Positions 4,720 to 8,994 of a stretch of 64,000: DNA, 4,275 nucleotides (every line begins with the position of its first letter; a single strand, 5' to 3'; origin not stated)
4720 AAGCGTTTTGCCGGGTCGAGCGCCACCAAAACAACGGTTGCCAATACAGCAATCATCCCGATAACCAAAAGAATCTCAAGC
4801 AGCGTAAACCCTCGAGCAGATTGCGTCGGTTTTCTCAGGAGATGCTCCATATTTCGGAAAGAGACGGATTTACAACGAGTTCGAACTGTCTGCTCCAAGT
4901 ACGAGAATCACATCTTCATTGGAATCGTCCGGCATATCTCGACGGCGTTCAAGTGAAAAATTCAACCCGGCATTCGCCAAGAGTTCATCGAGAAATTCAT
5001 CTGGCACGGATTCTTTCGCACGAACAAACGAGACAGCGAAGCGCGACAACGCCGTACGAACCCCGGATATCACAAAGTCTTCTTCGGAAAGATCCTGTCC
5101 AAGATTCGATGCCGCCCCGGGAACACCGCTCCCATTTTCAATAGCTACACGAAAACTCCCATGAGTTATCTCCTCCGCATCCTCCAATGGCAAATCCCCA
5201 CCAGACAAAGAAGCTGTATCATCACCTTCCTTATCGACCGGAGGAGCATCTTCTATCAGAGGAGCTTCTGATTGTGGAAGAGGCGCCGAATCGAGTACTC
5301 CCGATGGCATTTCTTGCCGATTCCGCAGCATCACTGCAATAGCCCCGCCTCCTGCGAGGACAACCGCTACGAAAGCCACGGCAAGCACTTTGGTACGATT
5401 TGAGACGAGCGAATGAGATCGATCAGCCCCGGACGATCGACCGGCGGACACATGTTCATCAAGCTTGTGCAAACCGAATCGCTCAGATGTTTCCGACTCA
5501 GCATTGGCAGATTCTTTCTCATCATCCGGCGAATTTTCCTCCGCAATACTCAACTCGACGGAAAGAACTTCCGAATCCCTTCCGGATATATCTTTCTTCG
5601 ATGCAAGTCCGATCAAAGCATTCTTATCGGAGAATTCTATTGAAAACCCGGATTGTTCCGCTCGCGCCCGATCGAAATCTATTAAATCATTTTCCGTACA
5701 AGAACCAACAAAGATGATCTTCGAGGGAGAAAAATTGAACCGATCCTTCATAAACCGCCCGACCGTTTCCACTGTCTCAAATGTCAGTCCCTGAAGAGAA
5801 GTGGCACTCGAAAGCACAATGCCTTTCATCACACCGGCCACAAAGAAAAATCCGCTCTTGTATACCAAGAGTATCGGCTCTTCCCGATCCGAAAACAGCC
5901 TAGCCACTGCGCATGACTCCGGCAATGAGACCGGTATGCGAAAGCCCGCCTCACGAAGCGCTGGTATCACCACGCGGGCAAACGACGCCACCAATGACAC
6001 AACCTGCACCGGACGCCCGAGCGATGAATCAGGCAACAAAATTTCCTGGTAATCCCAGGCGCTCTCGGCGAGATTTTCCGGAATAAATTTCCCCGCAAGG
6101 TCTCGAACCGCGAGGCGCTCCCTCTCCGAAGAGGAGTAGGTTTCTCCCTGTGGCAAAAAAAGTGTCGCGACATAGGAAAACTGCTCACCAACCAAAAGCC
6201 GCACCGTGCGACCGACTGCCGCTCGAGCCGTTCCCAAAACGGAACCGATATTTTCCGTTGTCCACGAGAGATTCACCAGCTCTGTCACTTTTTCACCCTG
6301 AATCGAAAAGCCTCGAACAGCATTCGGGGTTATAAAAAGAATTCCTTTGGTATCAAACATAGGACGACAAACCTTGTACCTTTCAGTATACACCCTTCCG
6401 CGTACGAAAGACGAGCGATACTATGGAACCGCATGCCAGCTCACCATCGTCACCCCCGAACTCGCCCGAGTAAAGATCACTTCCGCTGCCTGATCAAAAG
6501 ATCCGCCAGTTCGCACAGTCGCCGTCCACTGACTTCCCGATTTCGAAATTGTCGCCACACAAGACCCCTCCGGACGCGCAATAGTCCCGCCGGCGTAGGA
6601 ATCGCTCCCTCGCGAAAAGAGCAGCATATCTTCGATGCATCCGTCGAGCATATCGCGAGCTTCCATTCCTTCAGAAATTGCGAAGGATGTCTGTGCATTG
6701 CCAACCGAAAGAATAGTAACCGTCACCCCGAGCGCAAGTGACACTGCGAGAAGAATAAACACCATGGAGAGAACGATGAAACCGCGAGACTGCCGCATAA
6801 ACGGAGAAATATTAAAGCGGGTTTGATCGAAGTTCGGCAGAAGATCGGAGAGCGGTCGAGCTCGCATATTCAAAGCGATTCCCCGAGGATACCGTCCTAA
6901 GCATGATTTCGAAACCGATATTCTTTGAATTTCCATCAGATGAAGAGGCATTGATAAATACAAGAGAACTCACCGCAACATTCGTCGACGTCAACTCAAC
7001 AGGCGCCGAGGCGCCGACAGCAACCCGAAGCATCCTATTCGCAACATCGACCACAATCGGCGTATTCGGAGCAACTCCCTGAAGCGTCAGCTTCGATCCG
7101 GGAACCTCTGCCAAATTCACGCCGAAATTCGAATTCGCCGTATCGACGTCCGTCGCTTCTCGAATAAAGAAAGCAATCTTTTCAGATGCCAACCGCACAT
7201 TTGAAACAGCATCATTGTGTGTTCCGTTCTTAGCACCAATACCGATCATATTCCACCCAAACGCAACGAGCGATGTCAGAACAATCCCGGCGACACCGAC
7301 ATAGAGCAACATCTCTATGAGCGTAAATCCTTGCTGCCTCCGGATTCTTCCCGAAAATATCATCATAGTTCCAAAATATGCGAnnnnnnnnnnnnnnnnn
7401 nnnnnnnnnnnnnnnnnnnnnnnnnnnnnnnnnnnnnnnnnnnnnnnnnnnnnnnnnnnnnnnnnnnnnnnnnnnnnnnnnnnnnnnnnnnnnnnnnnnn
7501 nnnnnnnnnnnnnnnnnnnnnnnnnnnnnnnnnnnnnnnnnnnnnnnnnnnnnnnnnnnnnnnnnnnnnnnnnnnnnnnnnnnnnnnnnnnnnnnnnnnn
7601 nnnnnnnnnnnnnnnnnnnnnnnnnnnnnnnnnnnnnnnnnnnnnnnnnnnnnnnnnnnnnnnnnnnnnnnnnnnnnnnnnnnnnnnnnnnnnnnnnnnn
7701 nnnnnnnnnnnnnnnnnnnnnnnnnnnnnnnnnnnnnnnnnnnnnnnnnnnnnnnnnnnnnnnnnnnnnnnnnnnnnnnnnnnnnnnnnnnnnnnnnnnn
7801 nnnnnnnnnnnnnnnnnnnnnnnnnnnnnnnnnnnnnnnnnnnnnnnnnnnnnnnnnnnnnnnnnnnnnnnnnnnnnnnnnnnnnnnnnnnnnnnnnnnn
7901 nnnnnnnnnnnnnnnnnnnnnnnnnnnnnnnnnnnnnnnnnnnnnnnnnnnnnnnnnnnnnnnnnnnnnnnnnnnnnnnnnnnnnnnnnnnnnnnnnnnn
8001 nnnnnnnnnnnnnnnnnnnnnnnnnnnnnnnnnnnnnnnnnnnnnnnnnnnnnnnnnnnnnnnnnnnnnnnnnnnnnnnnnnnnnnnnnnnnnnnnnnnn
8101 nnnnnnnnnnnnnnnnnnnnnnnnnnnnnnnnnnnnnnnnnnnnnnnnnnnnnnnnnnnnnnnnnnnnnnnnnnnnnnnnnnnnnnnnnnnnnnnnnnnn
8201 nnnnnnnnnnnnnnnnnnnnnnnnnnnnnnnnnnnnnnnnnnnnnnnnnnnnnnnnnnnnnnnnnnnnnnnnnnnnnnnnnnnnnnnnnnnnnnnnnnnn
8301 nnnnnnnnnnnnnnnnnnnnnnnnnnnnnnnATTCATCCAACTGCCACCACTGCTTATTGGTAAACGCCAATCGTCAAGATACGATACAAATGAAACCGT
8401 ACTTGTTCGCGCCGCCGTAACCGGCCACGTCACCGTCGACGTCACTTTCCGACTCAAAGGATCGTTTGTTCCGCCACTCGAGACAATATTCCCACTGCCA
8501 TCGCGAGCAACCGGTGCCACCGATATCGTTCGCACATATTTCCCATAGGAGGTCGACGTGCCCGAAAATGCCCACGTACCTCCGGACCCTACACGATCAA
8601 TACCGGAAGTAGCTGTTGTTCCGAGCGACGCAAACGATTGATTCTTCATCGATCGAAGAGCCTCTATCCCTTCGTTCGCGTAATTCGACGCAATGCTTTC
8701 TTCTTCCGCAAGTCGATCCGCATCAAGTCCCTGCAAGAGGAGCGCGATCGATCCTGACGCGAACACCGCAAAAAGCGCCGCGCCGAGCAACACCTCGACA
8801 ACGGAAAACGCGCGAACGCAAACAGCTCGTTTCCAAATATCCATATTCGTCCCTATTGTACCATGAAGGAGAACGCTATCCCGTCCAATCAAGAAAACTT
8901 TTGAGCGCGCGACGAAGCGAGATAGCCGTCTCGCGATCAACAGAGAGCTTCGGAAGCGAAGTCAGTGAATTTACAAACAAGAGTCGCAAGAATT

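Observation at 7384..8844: Pilin N-terminus fused directly to an LVIVD-repeat beta-propeller: a PilY1-like tip adhesin built into a pilin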

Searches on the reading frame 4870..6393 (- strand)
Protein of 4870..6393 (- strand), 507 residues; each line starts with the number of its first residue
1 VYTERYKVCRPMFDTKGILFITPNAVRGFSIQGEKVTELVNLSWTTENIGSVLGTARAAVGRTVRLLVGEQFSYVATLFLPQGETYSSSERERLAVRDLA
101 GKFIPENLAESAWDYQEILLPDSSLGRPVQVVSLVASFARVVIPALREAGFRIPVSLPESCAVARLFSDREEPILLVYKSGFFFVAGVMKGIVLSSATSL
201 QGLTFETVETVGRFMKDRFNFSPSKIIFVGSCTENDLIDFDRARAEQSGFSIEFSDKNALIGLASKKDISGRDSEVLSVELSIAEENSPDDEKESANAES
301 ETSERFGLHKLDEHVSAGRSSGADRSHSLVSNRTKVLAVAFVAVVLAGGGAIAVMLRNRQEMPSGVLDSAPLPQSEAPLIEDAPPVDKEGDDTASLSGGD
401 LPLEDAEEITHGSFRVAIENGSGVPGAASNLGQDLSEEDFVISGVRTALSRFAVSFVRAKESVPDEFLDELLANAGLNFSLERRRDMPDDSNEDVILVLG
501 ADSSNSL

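Call 5: search_protein_families(library=pfam, proteins=[window:4870-6393:-], max_evalue=0.1)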
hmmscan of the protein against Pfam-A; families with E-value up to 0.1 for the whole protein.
window:4870-6393:- (507 aa): 3 families
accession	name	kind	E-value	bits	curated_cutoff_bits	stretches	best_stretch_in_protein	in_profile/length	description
PF13399.11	LytR_C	-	5.1e-06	27.8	22.2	1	414-502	2-85/86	LytR cell envelope-related transcriptional attenuator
PF16711.10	SCAB-ABD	-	0.049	14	25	0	90-103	15-28/43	Actin-binding domain of plant-specific actin-binding protein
PF10814.13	CwsA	-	0.085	13.6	26.7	0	334-364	89-119/134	Cell wall synthesis protein CwsA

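Call 6: search_protein_families(library=ncbifam, proteins=[window:4870-6393:-], max_evalue=0.1)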
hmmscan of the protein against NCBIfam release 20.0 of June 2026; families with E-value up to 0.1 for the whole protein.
window:4870-6393:- (507 aa): 1 family
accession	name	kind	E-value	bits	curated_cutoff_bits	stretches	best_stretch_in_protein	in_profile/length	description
NF049861.1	SCO2400_fam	subfamily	0.023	15.3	55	1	288-361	50-122/136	SCO2400 family protein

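Call 64: search_solved_structures(query=window:4870-6393:-, max_evalue=1)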
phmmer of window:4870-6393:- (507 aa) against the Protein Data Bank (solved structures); distinct sequences matched with E-value up to 1: 1.
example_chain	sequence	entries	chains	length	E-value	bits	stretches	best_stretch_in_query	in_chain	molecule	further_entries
1pie_A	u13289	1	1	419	0.53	12.4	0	201-306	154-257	Galactokinase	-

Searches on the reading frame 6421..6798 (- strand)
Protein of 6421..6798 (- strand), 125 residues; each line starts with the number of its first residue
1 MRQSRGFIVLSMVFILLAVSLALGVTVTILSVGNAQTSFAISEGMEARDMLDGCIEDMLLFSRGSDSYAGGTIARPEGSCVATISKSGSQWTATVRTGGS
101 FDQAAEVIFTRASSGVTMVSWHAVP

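Call 56: search_solved_structures(query=A4, max_evalue=1)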
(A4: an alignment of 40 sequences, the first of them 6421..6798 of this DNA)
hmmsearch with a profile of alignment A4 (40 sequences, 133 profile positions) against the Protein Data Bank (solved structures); distinct sequences matched with E-value up to 1: 1.
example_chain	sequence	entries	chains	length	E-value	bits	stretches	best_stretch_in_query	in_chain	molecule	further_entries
4hhu_A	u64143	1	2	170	0.0072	19.5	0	60-122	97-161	OR280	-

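Call 60: search_protein_families(library=pfam, alignment_id=A4, max_evalue=0.05)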
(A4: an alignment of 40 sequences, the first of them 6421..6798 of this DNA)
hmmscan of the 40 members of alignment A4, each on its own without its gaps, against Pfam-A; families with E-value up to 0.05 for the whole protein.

A. member 1, window:6421-6798:- (125 aa): 0 families

B. families by the number of members that match (of 40 scanned): 12 families
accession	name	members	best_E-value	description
PF14173.11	ComGG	6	7.1e-07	ComG operon protein 7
PF14341.11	PilX_N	3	0.0018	PilX N-terminal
PF16168.11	AIDA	2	0.0034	Adhesin of bacterial autotransporter system, probable stalk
PF08294.17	TIM21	1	0.0069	TIM21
PF01384.25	PHO4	1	0.01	Phosphate transporter family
PF10100.14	Staph_opine_DH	1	0.013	Staphylopine dehydrogenase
PF06072.16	Herpes_US9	1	0.016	Alphaherpesvirus tegument protein US9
PF23600.1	DUF7139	1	0.031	Domain of unknown function (DUF7139)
PF08235.19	LNS2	1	0.035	LNS2 (Lipin/Ned1/Smp2)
PF05251.17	Ost5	1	0.041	Oligosaccharyltransferase subunit 5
PF09134.16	Invasin_D3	1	0.043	Invasin, domain 3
PF05128.17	DUF697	1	0.047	Domain of unknown function (DUF697)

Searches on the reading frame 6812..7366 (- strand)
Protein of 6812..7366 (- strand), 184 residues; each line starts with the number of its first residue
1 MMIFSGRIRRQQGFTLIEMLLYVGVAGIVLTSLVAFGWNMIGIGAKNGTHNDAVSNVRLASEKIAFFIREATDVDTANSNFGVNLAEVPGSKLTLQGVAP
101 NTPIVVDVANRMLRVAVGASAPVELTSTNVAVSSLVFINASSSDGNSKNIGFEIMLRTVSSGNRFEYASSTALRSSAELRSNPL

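Call 5: search_protein_families(library=pfam, proteins=[window:6812-7366:-], max_evalue=0.1)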
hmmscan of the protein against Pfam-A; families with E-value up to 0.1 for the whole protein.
window:6812-7366:- (184 aa): 1 family
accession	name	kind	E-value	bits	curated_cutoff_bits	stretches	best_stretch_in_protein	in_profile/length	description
PF07963.17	N_methyl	-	1.1e-06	28.4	21.2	1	9-33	2-26/27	Prokaryotic N-terminal methylation motif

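Call 6: search_protein_families(library=ncbifam, proteins=[window:6812-7366:-], max_evalue=0.1)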
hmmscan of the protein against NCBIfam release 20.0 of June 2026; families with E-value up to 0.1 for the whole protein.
window:6812-7366:- (184 aa): 6 families
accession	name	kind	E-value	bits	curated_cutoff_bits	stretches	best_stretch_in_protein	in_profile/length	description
NF038304.1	EPS_HpsC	equivalog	0.0013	18.3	200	1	7-61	16-70/318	hormogonium polysaccharide secretion pseudopilin HpsC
TIGR02532.1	IV_pilin_GFxxxE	domain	0.0021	17.9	16.3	1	11-31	1-21/24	prepilin-type N-terminal cleavage/methylation domain-containing protein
TIGR01708.2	typeII_sec_gspH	equivalog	0.015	15.3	80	1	11-34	1-24/169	type II secretion system minor pseudopilin GspH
TIGR02599.1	TIGR02599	subfamily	0.087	12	256.5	0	13-71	1-59/361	Verru_Chthon cassette protein C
NF040982.1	ComGD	equivalog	0.088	13.2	70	0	11-32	1-22/139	competence type IV pilus minor pilin ComGD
NF007800.0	PRK10506.1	equivalog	0.09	12.6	158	0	8-39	5-35/163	prepilin peptidase-dependent protein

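Call 55: search_solved_structures(query=A3, max_evalue=1)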
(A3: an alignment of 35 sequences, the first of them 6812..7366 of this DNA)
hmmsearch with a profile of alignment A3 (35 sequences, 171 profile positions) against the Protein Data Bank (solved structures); distinct sequences matched with E-value up to 1: 19.
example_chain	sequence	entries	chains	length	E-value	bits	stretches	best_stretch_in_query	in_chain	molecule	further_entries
9egp_A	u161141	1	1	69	2.8e-05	27.1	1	1-32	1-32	Geopilin domain 1 protein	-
7tgg_A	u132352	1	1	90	0.00013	25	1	1-30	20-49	Geopilin domain 1 protein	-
9laa_A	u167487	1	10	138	0.00066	22.6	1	2-29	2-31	Type IV pilin protein PilA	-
9lab_B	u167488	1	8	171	0.03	17.2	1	6-31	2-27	MSHA major pilin subunit MshA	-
2m7g_A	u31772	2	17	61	0.12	15.3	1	11-31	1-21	Geopilin domain 1 protein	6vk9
8qqj_J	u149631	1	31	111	0.15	14.9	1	11-117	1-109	Type IV narrow pilus major component PilA5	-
6xxe_A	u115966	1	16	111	0.17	14.8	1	11-117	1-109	Uncharacterized protein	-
1oqw_A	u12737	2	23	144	0.21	14.5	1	11-52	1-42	Fimbrial protein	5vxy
8tum_e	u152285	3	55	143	0.26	14.2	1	11-68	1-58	Type IV major pilin protein PilA | Pilin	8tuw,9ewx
1ay2_A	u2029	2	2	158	0.28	14.1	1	11-61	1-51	TYPE 4 PILIN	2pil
3wwg_A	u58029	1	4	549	0.31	13.9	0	87-137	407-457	Isopullulanase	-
5g23_A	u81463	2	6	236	0.33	13.9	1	8-46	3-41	TYPE-IV LIKE PILIN TTHA1219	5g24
2hi2_A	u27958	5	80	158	0.35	13.8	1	11-60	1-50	Fimbrial protein | PilA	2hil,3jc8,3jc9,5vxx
8tj2_C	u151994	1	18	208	0.46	13.4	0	11-38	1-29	Type IV major pilin protein PilA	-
9j05_A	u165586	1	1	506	0.52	13.2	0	18-99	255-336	P2Y purinoceptor 14,Soluble cytochrome b562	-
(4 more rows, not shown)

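Call 58: search_protein_families(library=ncbifam, alignment_id=A3, max_evalue=0.01)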
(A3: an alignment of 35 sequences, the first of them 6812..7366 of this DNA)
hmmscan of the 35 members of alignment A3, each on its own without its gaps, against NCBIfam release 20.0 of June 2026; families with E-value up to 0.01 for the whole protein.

A. member 1, window:6812-7366:- (184 aa): 2 families
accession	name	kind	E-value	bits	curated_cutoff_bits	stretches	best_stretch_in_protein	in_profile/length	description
NF038304.1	EPS_HpsC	equivalog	0.0013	18.3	200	1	7-61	16-70/318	hormogonium polysaccharide secretion pseudopilin HpsC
TIGR02532.1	IV_pilin_GFxxxE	domain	0.0021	17.9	16.3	1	11-31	1-21/24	prepilin-type N-terminal cleavage/methylation domain-containing protein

B. families by the number of members that match (of 35 scanned): 21 families
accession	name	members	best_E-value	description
NF007848.0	PRK10557.1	22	7.3e-07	prepilin peptidase-dependent protein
NF041002.1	pilin_ComGF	20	3e-06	competence type IV pilus minor pilin ComGF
NF038304.1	EPS_HpsC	19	0.00011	hormogonium polysaccharide secretion pseudopilin HpsC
NF040982.1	ComGD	16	6e-07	competence type IV pilus minor pilin ComGD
NF041013.1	T4P_ComGE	14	1.3e-05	competence type IV pilus minor pilin ComGE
TIGR02599.1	TIGR02599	13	3.6e-06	Verru_Chthon cassette protein C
TIGR02532.1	IV_pilin_GFxxxE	13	0.00012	prepilin-type N-terminal cleavage/methylation domain-containing protein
TIGR01708.2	typeII_sec_gspH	10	1.4e-05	type II secretion system minor pseudopilin GspH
NF007800.0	PRK10506.1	6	0.0021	prepilin peptidase-dependent protein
NF038303.1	EPS_HpsB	5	0.00083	hormogonium polysaccharide secretion pseudopilin HpsB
TIGR01707.1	gspI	5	0.00083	type II secretion system minor pseudopilin GspI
NF041775.1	typeIV_PilA_Myxo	4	0.00061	type IV pilin protein PilA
NF007660.0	PRK10332.1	3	2.6e-05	prepilin-type N-terminal cleavage/methylation domain-containing protein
TIGR01711.1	gspJ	2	0.0016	type II secretion system minor pseudopilin GspJ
TIGR02596.1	TIGR02596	2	0.0055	Verru_Chthon cassette protein D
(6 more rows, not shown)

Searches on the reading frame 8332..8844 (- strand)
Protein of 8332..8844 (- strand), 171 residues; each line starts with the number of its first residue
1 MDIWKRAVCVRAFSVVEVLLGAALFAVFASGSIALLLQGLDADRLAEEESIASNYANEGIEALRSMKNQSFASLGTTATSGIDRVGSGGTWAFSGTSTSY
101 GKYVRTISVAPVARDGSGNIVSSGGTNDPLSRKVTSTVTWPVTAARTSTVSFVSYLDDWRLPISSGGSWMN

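Call 76: predict_structure(alignment_id=A6)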
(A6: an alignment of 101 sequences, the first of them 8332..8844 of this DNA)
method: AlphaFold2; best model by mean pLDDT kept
length: 171 residues; sequences in the alignment: 101
mean_pLDDT: 89.2   pTM: 0.77
mean pLDDT of the five models: 89.2, 88.3, 87.8, 87.4, 86.8
residues with pLDDT >= 90: 121; 70-90: 29; 50-70: 20; < 50: 1
segments of 3 or more residues with pLDDT < 50: none
pLDDT, mean of each block of 10 residues (from residue 1): 56 87 98 98 97 97 94 81 84 91 96 94 92 97 97 94 67 52
secondary structure, 60 per line:
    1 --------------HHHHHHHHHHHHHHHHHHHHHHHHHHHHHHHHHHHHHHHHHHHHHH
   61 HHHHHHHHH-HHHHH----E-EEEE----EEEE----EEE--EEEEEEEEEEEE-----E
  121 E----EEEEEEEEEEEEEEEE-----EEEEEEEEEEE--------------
elements in order: H15-69 H71-75 E82-85 E90-93 E98-100 E103-114 E126-141 E147-157

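Call 78: fold_search(model_id=the predicted structure, library=pdb)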
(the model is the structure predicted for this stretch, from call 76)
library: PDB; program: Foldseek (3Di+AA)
matches with E <= 10: 304; with E <= 0.001: 0
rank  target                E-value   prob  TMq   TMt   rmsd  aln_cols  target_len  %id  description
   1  4zor_B                1.3e-01  0.25  0.19  0.25  10.0       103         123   14  The structure of the S37P MS2 viral capsid assembly. (released 2016-09-07)
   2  7lhd_GB               2.9e-01  0.16  0.20  0.25  10.1       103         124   10  The complete model of phage Qbeta virion (released 2022-01-26)
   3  5tc1_G                3.1e-01  0.35  0.20  0.27  12.1        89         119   21  In situ structures of the genome and genome-delivery apparatus in ssRNA bacteriophage MS2 (released 2016-12-07)
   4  3uc2_A                3.6e-01  0.16  0.14  0.18  13.0        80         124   15  Crystal structure of a DUF4426 family protein (PA0388) from Pseudomonas aeruginosa PAO1 at 2.09 A resolution (released 2011-11-23)
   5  2qud_B                4.6e-01  0.13  0.18  0.24   9.8        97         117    7  PP7 Coat Protein Dimer (released 2007-12-18)
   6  6yfo_AA               4.9e-01  0.28  0.24  0.30  10.3        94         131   14  Virus-like particle of bacteriophage GQ-907 (released 2020-09-02)
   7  2qux_Q                4.9e-01  0.15  0.18  0.25   9.4        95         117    7  PP7 coat protein dimer in complex with RNA hairpin (released 2007-12-18)
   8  3uc2_D                5.1e-01  0.13  0.14  0.19  13.0        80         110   15  Crystal structure of a DUF4426 family protein (PA0388) from Pseudomonas aeruginosa PAO1 at 2.09 A resolution (released 2011-11-23)
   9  9har_AA               6.1e-01  0.15  0.21  0.27  12.7       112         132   18  pT=3 virus-like particle of ssRNA phage ESE017 coat protein (released 2024-11-13)
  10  6yfb_AA               6.5e-01  0.15  0.22  0.22  12.2       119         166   13  Virus-like particle of bacteriophage AVE016 (released 2020-09-02)
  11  7ds2_B                6.9e-01  0.06  0.15  0.13  12.8       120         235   15  Crystal structure of actin capping protein in complex with twinflin-1 C-terminus tail (released 2021-03-03)
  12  2qux_M                8.1e-01  0.08  0.17  0.22  10.2       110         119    8  PP7 coat protein dimer in complex with RNA hairpin (released 2007-12-18)
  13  3uc2_B                8.6e-01  0.11  0.13  0.17  13.1        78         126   15  Crystal structure of a DUF4426 family protein (PA0388) from Pseudomonas aeruginosa PAO1 at 2.09 A resolution (released 2011-11-23)
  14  2qux_D                8.6e-01  0.09  0.17  0.23   9.7        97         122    9  PP7 coat protein dimer in complex with RNA hairpin (released 2007-12-18)
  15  4zjm_A                9.1e-01  0.07  0.14  0.19  13.2       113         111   16  Crystal Structure of Mycobacterium tuberculosis LpqH (Rv3763) (released 2015-05-13)
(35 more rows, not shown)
